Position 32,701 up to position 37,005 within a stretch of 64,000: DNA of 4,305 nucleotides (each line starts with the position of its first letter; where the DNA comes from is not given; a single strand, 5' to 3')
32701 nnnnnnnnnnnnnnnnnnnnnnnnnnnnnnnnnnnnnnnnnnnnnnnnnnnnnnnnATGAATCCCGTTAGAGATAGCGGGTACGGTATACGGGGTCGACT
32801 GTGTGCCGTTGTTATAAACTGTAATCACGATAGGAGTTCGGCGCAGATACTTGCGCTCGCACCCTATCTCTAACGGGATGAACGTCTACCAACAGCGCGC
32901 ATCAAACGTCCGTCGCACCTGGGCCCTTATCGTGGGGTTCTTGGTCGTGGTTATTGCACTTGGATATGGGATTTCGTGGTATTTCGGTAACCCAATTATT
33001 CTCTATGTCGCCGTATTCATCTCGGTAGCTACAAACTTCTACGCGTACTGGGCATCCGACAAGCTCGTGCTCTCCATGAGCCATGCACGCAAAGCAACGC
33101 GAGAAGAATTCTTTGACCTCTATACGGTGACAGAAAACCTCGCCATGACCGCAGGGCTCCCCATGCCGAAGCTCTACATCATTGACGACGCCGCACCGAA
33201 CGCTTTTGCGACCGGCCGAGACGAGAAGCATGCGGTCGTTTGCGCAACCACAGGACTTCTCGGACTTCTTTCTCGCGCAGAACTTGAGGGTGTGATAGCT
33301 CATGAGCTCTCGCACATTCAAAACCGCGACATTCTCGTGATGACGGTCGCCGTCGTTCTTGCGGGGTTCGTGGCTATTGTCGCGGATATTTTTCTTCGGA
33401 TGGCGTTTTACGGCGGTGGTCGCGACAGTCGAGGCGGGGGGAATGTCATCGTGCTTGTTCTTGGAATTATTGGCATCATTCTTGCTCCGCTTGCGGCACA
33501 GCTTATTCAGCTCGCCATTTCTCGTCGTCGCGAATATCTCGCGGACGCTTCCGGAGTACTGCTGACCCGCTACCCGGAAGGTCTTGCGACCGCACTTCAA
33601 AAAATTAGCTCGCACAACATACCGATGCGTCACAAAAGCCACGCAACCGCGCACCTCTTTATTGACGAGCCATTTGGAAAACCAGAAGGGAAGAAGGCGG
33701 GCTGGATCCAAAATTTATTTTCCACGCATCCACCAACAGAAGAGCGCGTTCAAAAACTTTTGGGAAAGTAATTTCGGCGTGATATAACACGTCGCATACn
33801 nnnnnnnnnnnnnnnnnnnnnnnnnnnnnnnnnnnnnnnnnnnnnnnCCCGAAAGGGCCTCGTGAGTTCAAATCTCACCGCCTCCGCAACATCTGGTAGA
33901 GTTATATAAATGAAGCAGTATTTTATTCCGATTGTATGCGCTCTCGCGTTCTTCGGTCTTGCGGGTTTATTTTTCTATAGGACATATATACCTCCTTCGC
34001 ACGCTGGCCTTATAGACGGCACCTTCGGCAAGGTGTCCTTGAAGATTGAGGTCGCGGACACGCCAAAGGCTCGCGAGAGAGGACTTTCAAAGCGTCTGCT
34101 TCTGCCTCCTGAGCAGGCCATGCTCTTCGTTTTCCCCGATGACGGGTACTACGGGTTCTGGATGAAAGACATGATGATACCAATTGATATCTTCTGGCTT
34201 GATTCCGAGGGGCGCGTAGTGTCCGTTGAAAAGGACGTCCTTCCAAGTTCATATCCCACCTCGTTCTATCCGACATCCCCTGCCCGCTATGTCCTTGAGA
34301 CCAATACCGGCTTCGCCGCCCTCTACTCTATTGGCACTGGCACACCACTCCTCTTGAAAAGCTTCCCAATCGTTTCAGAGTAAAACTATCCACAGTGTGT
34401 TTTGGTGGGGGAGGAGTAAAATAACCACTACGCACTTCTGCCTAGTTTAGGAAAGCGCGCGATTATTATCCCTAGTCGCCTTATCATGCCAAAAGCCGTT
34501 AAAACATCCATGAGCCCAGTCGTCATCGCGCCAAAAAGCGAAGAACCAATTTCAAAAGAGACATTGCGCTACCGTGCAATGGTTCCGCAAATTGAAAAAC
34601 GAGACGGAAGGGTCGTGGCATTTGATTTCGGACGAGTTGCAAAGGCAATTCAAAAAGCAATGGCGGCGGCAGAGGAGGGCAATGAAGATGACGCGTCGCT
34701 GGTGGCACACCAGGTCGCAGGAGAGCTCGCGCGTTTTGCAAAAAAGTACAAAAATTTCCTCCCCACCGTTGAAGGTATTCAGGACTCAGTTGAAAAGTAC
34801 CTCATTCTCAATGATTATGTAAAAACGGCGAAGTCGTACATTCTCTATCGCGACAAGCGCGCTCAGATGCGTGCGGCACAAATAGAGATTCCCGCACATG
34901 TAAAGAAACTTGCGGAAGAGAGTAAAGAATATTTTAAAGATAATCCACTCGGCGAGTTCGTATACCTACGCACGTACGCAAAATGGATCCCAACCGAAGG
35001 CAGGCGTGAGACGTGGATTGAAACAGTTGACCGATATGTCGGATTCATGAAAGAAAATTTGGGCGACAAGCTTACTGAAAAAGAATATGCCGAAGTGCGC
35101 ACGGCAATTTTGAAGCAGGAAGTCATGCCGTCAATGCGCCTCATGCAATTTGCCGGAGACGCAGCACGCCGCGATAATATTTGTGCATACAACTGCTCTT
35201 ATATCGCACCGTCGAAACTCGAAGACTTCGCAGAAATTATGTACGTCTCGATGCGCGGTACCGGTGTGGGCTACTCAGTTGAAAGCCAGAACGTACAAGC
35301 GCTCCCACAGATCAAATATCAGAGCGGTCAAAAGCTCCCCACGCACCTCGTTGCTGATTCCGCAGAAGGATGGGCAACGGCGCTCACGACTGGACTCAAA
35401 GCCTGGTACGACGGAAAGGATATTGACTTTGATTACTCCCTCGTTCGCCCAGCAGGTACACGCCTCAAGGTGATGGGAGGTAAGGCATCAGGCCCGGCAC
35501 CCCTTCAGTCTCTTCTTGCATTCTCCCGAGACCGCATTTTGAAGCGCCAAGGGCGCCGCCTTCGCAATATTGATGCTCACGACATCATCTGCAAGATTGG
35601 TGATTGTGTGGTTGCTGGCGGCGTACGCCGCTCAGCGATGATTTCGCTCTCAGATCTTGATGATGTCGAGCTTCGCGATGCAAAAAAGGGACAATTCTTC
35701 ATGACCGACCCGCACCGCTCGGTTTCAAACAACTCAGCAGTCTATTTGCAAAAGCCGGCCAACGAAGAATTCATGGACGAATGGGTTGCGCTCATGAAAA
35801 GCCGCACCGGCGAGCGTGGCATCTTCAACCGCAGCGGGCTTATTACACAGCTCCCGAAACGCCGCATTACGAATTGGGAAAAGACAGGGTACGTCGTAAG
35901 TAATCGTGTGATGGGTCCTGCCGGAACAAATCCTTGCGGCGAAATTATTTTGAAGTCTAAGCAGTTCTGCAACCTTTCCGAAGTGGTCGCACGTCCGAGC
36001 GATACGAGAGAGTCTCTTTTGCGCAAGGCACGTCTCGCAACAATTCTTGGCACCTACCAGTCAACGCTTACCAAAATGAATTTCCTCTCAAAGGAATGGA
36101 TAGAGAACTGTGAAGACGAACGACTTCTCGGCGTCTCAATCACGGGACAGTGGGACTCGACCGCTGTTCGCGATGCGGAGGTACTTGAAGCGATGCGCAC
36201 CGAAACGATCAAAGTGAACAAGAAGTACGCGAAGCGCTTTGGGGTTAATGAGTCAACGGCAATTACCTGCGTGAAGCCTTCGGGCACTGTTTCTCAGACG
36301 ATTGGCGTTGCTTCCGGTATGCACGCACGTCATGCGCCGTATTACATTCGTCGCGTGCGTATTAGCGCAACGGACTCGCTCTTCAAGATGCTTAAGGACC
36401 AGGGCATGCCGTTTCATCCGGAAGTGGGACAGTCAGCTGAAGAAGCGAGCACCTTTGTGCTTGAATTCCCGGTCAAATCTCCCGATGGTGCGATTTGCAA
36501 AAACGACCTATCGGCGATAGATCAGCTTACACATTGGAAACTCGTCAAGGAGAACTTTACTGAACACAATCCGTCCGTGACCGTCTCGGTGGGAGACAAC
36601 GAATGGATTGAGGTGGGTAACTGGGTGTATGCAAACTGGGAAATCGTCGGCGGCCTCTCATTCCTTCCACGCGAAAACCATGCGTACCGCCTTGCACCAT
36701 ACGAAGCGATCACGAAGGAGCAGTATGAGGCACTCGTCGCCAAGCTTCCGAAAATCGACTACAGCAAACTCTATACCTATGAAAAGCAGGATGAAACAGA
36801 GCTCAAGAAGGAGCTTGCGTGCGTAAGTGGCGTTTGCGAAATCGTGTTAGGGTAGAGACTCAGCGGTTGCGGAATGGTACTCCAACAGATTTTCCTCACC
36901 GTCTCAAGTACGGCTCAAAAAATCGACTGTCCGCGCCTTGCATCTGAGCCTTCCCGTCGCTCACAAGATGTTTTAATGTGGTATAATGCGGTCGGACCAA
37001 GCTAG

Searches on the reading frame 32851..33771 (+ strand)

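Call 89: search_protein_families(library=pfam, proteins=[window:32851-33771:+], max_evalue=0.00001)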
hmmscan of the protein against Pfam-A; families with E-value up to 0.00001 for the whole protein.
window:32851-33771:+ (306 aa): 1 family
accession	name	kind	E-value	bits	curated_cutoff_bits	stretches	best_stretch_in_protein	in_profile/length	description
PF01435.24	Peptidase_M48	-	2.8e-33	115.7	20.3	1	89-304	6-183/186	Peptidase family M48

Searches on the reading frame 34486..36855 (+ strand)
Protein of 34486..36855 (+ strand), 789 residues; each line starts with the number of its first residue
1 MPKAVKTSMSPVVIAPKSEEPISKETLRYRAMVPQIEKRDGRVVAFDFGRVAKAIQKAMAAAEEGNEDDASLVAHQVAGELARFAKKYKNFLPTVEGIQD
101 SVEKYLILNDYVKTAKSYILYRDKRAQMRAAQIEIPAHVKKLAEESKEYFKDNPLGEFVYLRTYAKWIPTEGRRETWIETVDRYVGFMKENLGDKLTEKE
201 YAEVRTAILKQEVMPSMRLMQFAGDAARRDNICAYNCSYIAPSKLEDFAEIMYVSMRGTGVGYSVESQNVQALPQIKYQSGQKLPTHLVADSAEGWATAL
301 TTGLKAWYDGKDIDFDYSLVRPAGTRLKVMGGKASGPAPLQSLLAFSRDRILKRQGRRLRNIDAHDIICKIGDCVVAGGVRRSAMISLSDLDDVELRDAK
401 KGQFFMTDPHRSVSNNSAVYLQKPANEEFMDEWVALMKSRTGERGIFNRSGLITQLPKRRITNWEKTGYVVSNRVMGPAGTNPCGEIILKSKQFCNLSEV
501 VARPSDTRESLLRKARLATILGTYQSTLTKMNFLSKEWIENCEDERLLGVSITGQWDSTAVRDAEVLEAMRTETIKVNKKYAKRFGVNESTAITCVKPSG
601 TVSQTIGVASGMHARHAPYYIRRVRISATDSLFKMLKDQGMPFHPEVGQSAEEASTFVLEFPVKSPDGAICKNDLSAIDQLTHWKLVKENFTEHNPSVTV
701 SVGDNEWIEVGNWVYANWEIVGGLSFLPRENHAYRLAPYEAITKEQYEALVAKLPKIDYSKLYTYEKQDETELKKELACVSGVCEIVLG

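Call 89: search_protein_families(library=pfam, proteins=[window:34486-36855:+], max_evalue=0.00001)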
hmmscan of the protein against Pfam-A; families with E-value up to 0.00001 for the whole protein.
window:34486-36855:+ (789 aa): 3 families
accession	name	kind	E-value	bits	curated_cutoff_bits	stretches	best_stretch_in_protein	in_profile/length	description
PF03477.21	ATP-cone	-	3.8e-20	72.7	25.8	1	35-126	2-87/88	ATP cone domain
PF17975.6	RNR_Alpha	-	2.9e-11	44.2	26.4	1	138-205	5-69/101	Ribonucleotide reductase alpha domain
PF21995.1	RNR-II_ins_dom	-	7.4e-06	26.6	27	0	267-344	17-100/107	B12-dependent ribonucleotide reductase, insertion domain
